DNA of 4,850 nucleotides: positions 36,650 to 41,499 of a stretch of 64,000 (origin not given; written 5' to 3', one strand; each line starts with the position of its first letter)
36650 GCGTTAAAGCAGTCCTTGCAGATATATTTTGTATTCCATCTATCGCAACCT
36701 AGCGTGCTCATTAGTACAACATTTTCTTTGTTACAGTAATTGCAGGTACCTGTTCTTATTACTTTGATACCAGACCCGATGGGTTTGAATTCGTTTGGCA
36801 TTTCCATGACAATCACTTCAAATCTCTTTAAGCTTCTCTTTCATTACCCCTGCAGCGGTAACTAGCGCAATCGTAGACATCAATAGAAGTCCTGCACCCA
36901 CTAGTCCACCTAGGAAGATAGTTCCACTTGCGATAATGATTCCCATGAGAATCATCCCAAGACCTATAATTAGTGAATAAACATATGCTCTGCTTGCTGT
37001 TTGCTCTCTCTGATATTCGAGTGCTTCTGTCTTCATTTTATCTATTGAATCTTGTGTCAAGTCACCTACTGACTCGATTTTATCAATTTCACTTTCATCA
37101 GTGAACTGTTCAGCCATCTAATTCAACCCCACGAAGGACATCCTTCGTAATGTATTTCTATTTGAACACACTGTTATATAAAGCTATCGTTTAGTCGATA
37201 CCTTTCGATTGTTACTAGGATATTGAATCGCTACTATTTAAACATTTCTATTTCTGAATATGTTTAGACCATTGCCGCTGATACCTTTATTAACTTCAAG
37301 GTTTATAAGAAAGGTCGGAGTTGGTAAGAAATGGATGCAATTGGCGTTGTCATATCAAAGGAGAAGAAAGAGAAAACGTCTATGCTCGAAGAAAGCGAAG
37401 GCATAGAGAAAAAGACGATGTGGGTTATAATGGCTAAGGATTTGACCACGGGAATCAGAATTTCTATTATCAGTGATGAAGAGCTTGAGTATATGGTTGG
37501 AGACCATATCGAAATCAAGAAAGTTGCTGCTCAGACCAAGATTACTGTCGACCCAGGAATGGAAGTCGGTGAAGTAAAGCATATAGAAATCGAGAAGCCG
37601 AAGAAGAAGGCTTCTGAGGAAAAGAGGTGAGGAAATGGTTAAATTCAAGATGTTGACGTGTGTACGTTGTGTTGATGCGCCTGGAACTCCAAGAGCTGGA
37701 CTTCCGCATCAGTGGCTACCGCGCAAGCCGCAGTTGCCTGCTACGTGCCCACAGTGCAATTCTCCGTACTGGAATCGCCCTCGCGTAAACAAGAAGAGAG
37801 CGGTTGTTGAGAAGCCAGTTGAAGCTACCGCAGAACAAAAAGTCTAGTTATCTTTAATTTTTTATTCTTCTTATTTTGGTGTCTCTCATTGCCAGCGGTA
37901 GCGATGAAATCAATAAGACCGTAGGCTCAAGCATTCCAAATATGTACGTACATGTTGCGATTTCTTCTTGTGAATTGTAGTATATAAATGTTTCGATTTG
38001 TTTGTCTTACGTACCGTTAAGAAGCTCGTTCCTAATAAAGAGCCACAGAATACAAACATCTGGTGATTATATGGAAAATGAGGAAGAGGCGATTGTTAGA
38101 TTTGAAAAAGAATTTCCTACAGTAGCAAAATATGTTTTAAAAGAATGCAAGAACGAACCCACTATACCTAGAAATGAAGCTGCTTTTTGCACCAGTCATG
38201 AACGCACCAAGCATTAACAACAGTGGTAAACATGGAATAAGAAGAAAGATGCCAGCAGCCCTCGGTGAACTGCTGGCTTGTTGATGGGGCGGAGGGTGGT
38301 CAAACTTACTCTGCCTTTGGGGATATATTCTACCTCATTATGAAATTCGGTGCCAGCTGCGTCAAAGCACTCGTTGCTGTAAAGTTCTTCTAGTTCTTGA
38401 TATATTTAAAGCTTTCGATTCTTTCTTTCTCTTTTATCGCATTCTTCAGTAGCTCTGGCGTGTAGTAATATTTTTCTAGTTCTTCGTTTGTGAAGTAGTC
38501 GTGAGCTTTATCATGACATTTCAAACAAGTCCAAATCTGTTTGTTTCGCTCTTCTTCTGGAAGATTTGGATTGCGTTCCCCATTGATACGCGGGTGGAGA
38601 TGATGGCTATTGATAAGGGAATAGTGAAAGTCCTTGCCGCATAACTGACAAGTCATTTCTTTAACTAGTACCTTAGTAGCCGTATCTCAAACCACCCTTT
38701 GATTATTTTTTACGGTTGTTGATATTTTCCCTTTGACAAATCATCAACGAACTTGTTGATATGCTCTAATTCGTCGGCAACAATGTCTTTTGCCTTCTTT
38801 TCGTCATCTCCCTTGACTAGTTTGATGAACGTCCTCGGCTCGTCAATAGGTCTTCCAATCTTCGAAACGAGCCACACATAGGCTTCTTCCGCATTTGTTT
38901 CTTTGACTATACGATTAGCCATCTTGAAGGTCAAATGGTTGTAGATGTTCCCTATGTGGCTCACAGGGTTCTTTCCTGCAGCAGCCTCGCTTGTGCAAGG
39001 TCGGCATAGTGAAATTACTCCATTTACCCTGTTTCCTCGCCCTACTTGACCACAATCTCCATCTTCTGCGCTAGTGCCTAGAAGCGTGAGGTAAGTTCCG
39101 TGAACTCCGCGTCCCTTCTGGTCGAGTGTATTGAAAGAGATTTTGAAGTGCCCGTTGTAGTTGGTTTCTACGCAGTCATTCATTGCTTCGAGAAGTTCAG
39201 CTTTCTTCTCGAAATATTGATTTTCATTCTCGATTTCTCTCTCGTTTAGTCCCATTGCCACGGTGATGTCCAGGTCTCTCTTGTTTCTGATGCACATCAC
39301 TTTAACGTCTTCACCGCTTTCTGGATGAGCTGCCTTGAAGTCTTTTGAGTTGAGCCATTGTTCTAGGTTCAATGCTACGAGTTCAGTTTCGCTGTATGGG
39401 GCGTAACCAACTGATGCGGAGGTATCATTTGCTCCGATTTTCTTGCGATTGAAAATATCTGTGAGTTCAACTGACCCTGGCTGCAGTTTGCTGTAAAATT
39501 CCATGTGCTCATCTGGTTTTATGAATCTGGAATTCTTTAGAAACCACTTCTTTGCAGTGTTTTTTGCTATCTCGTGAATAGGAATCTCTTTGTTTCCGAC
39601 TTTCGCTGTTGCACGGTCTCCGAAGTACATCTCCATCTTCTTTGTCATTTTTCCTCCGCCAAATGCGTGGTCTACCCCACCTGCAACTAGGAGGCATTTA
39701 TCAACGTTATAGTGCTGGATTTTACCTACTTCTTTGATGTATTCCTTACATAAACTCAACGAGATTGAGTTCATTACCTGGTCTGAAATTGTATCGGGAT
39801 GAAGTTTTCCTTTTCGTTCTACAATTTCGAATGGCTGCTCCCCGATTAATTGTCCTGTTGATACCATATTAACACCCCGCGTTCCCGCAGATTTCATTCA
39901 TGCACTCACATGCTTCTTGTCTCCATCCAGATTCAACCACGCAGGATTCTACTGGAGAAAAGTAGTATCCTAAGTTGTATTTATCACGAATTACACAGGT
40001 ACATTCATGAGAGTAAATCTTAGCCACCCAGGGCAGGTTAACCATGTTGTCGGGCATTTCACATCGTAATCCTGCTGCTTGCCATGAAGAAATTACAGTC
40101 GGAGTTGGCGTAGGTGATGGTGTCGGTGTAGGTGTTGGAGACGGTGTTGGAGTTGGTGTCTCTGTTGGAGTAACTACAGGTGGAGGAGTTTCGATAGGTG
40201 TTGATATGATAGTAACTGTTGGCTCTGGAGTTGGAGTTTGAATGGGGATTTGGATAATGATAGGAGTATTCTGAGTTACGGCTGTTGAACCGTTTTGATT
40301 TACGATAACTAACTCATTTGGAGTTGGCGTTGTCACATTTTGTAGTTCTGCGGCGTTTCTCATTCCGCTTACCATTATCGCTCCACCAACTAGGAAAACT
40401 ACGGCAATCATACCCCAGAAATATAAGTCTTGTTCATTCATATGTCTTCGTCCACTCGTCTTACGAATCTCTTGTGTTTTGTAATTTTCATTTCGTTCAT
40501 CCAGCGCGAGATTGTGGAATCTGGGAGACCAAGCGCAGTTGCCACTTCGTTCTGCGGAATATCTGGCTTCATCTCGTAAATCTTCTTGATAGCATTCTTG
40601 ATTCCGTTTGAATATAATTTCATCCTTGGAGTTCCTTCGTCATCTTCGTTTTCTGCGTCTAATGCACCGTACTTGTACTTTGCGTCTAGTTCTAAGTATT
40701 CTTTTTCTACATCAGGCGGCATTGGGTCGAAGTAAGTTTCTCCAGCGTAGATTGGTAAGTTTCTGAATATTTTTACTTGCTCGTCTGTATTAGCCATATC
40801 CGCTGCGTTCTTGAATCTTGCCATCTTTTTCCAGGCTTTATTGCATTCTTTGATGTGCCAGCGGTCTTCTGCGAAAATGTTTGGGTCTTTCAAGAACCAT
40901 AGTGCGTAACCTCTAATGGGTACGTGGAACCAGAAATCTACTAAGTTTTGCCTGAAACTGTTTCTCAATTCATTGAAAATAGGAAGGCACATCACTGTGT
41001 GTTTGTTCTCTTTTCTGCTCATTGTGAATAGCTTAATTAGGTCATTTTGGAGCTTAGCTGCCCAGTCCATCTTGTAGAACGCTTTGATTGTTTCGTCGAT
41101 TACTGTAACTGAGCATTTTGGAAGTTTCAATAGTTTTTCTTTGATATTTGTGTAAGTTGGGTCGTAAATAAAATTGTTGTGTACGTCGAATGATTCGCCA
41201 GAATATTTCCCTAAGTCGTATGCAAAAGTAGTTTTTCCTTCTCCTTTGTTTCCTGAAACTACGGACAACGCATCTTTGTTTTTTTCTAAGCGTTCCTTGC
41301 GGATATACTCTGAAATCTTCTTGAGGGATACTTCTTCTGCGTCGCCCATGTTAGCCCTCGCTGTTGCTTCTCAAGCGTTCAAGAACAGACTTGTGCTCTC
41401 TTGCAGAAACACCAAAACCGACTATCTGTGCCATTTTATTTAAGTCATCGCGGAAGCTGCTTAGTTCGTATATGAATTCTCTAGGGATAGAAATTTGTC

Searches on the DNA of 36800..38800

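Call 66: search_rna_families(source=window, start=36800, end=38800, threshold=evalue, max_evalue=1)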
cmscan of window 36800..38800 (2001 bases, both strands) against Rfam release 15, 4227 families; matches with E-value up to 1: 0.
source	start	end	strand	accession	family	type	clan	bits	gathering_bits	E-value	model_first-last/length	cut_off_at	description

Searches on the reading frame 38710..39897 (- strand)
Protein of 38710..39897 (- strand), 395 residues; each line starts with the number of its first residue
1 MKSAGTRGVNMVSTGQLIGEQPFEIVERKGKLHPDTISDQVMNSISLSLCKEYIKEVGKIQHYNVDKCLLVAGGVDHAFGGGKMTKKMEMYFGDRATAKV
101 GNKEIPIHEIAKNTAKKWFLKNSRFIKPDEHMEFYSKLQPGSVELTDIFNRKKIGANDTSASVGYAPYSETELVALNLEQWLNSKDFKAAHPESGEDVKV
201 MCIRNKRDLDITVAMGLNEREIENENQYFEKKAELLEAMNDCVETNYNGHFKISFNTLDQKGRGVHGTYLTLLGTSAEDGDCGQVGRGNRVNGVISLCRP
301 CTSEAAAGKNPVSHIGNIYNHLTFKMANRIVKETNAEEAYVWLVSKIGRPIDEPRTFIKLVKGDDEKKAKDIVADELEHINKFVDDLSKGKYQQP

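Call 7: search_protein_families(library=pfam, proteins=[window:38710-39897:-], max_evalue=0.01)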
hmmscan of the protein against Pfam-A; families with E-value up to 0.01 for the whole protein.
window:38710-39897:- (395 aa): 1 family
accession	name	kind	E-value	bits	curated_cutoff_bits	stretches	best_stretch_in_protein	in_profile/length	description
PF01941.24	AdoMet_Synthase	-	3.3e-133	444.8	27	1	16-391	11-395/395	S-adenosylmethionine synthetase (AdoMet synthetase)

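Call 8: search_protein_families(library=phrogs, proteins=[window:38710-39897:-], max_evalue=0.001)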
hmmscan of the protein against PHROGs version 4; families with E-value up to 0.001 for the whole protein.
window:38710-39897:- (395 aa): 0 families

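Call 10: find_encoding_contigs(protein=window:38710-39897:-, flank=10000, max_places=10)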
Protein window:38710-39897:- (395 aa): no gene with exactly this product is on record in the collection.

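Call 23: find_homologous_proteins(query=window:38710-39897:-, max_evalue=1e-20)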
Query window:38710-39897:- (395 aa): 8000 proteins with E <= 1e-20 among 8000 candidates; the best 120 are listed.
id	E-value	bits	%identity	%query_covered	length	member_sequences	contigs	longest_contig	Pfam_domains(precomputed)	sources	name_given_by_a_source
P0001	3.2e-260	881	100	97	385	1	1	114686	PF01941.25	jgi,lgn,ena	-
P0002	9.9e-129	448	54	95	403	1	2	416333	PF01941.25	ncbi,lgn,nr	ncbi:MAG: methionine adenosyltransferase [Candidatus Bathyarchaeia archaeon]|nr:methionine adenosylt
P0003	1.0e-128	448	54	95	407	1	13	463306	PF01941.25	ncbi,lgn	ncbi:MAG: methionine adenosyltransferase [Candidatus Bathyarchaeia archaeon]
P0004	1.1e-128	448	55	95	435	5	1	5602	PF01941.25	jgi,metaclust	metaclust:\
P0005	2.8e-127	443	54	95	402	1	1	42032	PF01941.25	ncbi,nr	ncbi:MAG: methionine adenosyltransferase [Candidatus ainarchaeum sp.]|nr:methionine adenosyltransfer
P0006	2.9e-127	443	55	94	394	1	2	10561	PF01941.25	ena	-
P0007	7.3e-127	442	55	95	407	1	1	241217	PF01941.25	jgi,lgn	jgi:S-adenosylmethionine synthetase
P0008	7.5e-127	442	54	93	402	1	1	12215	PF01941.25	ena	-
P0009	8.4e-127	442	55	95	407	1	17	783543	PF01941.25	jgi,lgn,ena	jgi:S-adenosylmethionine synthetase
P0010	9.0e-127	442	54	95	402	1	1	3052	PF01941.25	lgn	-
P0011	1.4e-126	441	55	95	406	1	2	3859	PF01941.25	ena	-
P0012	5.4e-126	439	54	95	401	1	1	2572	PF01941.25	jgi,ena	-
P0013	9.6e-126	438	54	93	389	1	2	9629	PF01941.25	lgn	-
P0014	1.5e-125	438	55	94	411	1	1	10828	PF01941.25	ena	-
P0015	1.6e-125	437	54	93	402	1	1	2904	PF01941.25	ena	-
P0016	2.2e-125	437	53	95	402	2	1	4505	PF01941.25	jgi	-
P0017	3.1e-125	436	54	95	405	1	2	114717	PF01941.25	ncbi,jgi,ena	-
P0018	7.7e-125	435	55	95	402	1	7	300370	PF01941.25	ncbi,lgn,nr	ncbi:MAG: methionine adenosyltransferase [Candidatus Parvarchaeota archaeon]|nr:methionine adenosylt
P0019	8.6e-125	435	55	94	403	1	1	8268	PF01941.25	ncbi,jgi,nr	ncbi:MAG TPA: methionine adenosyltransferase [Candidatus Bathyarchaeota archaeon]|nr:methionine aden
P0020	8.9e-125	435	54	95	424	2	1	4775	PF01941.25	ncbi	-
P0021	8.9e-125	435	55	94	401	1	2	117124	PF01941.25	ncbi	ncbi:MAG: methionine adenosyltransferase [Candidatus Bathyarchaeia archaeon]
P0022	1.1e-124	435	55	94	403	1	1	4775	PF01941.25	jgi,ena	-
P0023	1.1e-124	435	55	94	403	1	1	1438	PF01941.25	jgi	-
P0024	1.2e-124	435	54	95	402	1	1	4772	PF01941.25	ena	-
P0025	2.3e-124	434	53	95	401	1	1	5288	PF01941.25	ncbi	-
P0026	3.9e-124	433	55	94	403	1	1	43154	PF01941.25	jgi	-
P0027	4.3e-124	433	54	97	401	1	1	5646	PF01941.25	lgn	-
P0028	4.5e-124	433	53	94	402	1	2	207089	PF01941.25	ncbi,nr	ncbi:methionine adenosyltransferase [Candidatus Bathyarchaeota archaeon]|nr:methionine adenosyltrans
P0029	4.9e-124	432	54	93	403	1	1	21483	PF01941.25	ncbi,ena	-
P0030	9.0e-124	432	55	94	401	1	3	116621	PF01941.25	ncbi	ncbi:MAG: methionine adenosyltransferase [Candidatus Bathyarchaeia archaeon]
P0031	9.7e-124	432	53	93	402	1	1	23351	PF01941.25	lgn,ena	-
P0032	1.0e-123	431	55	94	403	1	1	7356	PF01941.25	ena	-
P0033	1.4e-123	431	53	95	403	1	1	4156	PF01941.25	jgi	-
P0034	1.9e-123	431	54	95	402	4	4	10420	PF01941.25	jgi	jgi:S-adenosylmethionine synthetase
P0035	2.7e-123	430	53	95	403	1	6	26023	PF01941.25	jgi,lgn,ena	jgi:S-adenosylmethionine synthetase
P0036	5.2e-123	429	51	94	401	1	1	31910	PF01941.25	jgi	jgi:S-adenosylmethionine synthetase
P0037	7.8e-123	429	52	94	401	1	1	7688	PF01941.25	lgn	-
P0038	1.2e-122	428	53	95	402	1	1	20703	PF01941.25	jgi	jgi:S-adenosylmethionine synthetase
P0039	1.3e-122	428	55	94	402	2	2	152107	PF01941.25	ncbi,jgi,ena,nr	ncbi:MAG: methionine adenosyltransferase [Thermoproteota archaeon]|nr:MAG: methionine adenosyltransf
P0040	1.4e-122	428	53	95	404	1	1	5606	PF01941.25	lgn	-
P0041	1.4e-122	428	53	95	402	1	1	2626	PF01941.25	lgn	-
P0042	2.3e-122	427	54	94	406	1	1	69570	PF01941.25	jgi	-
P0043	2.4e-122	427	52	95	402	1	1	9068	PF01941.25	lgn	-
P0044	2.4e-122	427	54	95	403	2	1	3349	PF01941.25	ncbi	-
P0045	2.6e-122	427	54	94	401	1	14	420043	PF01941.25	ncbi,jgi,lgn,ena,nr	ncbi:MAG: methionine adenosyltransferase [Candidatus Bathyarchaeia archaeon]|nr:methionine adenosylt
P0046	2.8e-122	427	52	96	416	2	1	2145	PF01941.25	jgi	jgi:S-adenosylmethionine synthetase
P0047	3.1e-122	427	53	95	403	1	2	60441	PF01941.25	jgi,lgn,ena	-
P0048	3.1e-122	427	53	94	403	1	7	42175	PF01941.25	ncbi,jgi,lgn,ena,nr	ncbi:MAG: methionine adenosyltransferase [Candidatus Bathyarchaeia archaeon]|nr:methionine adenosylt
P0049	3.4e-122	426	53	94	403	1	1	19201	PF01941.25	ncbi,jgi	ncbi:MAG: methionine adenosyltransferase [Candidatus Bathyarchaeia archaeon]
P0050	3.7e-122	426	55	94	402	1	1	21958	PF01941.25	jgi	jgi:S-adenosylmethionine synthetase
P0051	4.6e-122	426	54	95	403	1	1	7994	PF01941.25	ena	-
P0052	4.7e-122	426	53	95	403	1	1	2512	PF01941.25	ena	-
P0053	4.8e-122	426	53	95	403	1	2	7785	PF01941.25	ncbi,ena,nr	ncbi:methionine adenosyltransferase [Candidatus Bathyarchaeota archaeon]|nr:MAG: methionine adenosyl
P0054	5.2e-122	426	53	95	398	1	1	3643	PF01941.25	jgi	-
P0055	5.3e-122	426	53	94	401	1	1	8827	PF01941.25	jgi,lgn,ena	-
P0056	5.3e-122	426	52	97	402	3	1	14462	PF01941.25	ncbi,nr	ncbi:methionine adenosyltransferase [Candidatus Micrarchaeota archaeon]|nr:methionine adenosyltransf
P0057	5.3e-122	426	53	94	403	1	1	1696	PF01941.25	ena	-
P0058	6.5e-122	426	52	95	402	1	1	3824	PF01941.25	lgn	-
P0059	6.7e-122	425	53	94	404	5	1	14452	PF01941.25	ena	-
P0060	6.7e-122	425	54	95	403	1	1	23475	PF01941.25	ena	-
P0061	6.9e-122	425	53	95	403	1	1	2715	PF01941.25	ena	-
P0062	7.7e-122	425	52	95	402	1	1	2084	PF01941.25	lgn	-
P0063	8.9e-122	425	54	95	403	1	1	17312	PF01941.25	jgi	-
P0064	9.3e-122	425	54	95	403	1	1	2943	PF01941.25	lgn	-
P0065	9.4e-122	425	54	95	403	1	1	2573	PF01941.25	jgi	-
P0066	9.5e-122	425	55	94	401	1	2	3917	PF01941.25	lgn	-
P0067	9.5e-122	425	53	94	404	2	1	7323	PF01941.25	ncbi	-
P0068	1.1e-121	425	52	95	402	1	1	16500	PF01941.25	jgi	-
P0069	1.2e-121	425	54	95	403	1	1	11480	PF01941.25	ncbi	-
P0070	1.2e-121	425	53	95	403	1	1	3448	PF01941.25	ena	-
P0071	1.3e-121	425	52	96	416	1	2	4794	PF01941.25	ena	-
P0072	1.4e-121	424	53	95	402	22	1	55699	PF01941.25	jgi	jgi:S-adenosylmethionine synthetase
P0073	1.4e-121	424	53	94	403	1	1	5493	PF01941.25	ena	-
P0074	1.4e-121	424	53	95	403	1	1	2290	PF01941.25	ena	-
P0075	1.7e-121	424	52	95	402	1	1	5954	PF01941.25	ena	-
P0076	1.7e-121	424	53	95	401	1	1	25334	PF01941.25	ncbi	-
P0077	1.8e-121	424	53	95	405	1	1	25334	PF01941.25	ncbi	ncbi:methionine adenosyltransferase [[Eubacterium] cellulosolvens]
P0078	1.8e-121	424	53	95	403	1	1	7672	PF01941.25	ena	-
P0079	1.8e-121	424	53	94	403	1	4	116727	PF01941.25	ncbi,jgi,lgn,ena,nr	ncbi:methionine adenosyltransferase [Candidatus Bathyarchaeota archaeon]|nr:methionine adenosyltrans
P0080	2.1e-121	424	53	93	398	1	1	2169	PF01941.25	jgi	-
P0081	2.2e-121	424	54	94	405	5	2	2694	PF01941.25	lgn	-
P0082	3.1e-121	423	54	95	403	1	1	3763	PF01941.25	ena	-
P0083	3.5e-121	423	53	95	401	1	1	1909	PF01941.25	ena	-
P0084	3.9e-121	423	53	95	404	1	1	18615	PF01941.25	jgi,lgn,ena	-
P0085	4.4e-121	423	52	95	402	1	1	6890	PF01941.25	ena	-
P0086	4.4e-121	423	52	95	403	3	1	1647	PF01941.25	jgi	-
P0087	4.7e-121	423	52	95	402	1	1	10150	PF01941.25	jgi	-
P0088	5.7e-121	422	54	94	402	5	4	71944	PF01941.25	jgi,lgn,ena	-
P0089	6.9e-121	422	55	94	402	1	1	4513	PF01941.25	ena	-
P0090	7.3e-121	422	54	94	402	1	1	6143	PF01941.25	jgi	jgi:S-adenosylmethionine synthetase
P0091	8.2e-121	422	52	96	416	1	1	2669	PF01941.25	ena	-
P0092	8.4e-121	422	52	96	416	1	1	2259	PF01941.25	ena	-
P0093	8.5e-121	422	52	96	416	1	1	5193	PF01941.25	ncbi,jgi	jgi:S-adenosylmethionine synthetase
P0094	8.6e-121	422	54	94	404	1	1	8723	PF01941.25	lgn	-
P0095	8.6e-121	422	52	96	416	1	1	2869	PF01941.25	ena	-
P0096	8.7e-121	422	52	96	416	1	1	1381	PF01941.25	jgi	jgi:S-adenosylmethionine synthetase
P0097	8.7e-121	422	51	95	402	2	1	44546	PF01941.25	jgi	jgi:S-adenosylmethionine synthetase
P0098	8.7e-121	422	52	96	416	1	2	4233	PF01941.25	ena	-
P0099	8.9e-121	422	52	96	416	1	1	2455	PF01941.25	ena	-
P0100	9.0e-121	422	52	96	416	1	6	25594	PF01941.25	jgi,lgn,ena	jgi:S-adenosylmethionine synthetase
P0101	9.0e-121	422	53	94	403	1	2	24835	PF01941.25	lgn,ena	-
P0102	9.1e-121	422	53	94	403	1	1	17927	PF01941.25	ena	-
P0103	9.1e-121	422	52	96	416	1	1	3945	PF01941.25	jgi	jgi:S-adenosylmethionine synthetase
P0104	9.1e-121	422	52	96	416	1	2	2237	PF01941.25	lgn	-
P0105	9.2e-121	422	52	96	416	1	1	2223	PF01941.25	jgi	jgi:S-adenosylmethionine synthetase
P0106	9.3e-121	422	52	96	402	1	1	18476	PF01941.25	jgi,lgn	-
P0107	9.5e-121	422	54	94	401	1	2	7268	PF01941.25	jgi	jgi:S-adenosylmethionine synthetase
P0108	9.6e-121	422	52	96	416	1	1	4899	PF01941.25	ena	-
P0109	1.1e-120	422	52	96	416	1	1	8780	PF01941.25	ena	-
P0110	1.1e-120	422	52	95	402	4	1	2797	PF01941.25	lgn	-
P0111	1.1e-120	421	53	95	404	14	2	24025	PF01941.25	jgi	-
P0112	1.3e-120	421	52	96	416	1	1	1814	PF01941.25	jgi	jgi:S-adenosylmethionine synthetase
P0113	1.4e-120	421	52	95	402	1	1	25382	PF01941.25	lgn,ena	-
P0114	1.5e-120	421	52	97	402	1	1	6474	PF01941.25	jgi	jgi:S-adenosylmethionine synthetase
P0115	1.5e-120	421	52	95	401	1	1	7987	PF01941.25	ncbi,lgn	-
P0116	1.5e-120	421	54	94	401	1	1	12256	PF01941.25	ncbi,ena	-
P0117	1.5e-120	421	53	95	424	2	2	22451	PF01941.25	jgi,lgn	jgi:S-adenosylmethionine synthetase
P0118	1.6e-120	421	51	96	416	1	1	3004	PF01941.25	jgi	jgi:S-adenosylmethionine synthetase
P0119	1.6e-120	421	51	96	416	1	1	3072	PF01941.25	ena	-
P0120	1.8e-120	421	55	94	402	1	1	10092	PF01941.25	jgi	-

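Call 81: find_encoding_contigs(protein=P0001, flank=10000, max_places=10)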
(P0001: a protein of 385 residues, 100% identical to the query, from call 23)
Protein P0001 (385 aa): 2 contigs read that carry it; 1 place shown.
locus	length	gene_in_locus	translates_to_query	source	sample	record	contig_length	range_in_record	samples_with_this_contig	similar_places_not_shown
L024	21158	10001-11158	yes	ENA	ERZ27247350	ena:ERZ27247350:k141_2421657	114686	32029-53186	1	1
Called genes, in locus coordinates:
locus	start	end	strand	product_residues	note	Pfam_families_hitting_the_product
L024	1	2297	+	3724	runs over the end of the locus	-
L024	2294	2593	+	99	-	-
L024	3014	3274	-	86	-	PF27208:TP_0214 (faint)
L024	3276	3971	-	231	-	PF00589:Phage_integrase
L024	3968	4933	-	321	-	PF01370:Epimerase, PF05368:NmrA (weak), PF16363:GDP_Man_Dehyd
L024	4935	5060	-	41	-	-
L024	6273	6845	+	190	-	-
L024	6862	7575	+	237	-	-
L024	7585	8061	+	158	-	-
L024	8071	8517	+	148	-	-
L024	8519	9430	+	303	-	-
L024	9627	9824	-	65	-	-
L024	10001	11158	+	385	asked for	PF01941:AdoMet_Synthase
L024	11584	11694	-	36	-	-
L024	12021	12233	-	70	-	-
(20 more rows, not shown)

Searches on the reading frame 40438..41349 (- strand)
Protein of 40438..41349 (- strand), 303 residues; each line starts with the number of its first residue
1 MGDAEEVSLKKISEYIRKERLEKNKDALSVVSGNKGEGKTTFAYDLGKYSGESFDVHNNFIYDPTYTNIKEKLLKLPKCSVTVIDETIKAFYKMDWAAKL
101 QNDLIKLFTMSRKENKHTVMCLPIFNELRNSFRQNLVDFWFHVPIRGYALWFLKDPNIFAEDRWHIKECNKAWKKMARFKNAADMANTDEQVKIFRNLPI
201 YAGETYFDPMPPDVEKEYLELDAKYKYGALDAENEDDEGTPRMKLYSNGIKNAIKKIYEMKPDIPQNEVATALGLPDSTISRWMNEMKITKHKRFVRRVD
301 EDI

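Call 7: search_protein_families(library=pfam, proteins=[window:40438-41349:-], max_evalue=0.01)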
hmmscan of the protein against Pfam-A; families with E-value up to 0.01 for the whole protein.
window:40438-41349:- (303 aa): 4 families
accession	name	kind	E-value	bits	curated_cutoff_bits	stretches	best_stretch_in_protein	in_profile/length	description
PF04814.19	HNF-1_N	-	0.0011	19.9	29.7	1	231-288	103-162/175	Hepatocyte nuclear factor 1 (HNF-1), N terminus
PF01381.28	HTH_3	-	0.0021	18.5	23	1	254-286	1-32/55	Helix-turn-helix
PF05707.18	Zot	-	0.0021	18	20.3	1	78-137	81-139/197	Zonular occludens toxin (Zot)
PF20720.3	nSTAND3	-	0.0093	16.1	27.2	0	25-119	16-107/155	Novel STAND NTPase 3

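Call 8: search_protein_families(library=phrogs, proteins=[window:40438-41349:-], max_evalue=0.001)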
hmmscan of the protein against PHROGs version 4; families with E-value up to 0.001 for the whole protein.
window:40438-41349:- (303 aa): 3 families
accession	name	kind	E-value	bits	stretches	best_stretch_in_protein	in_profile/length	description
phrog_1979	-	unknown function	2.9e-05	24.5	0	236-302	314-378/380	-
phrog_14131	-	DNA, RNA and nucleotide metabolism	0.00015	21.9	1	251-294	134-177/351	DNA binding protein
phrog_8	-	transcription regulation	0.00031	21.3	1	248-288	75-113/346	transcriptional regulator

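Call 44: find_homologous_proteins(query=window:40438-41349:-, max_evalue=0.001)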
Query window:40438-41349:-: 671 candidates shared short words with the query, none scored E <= 0.001.
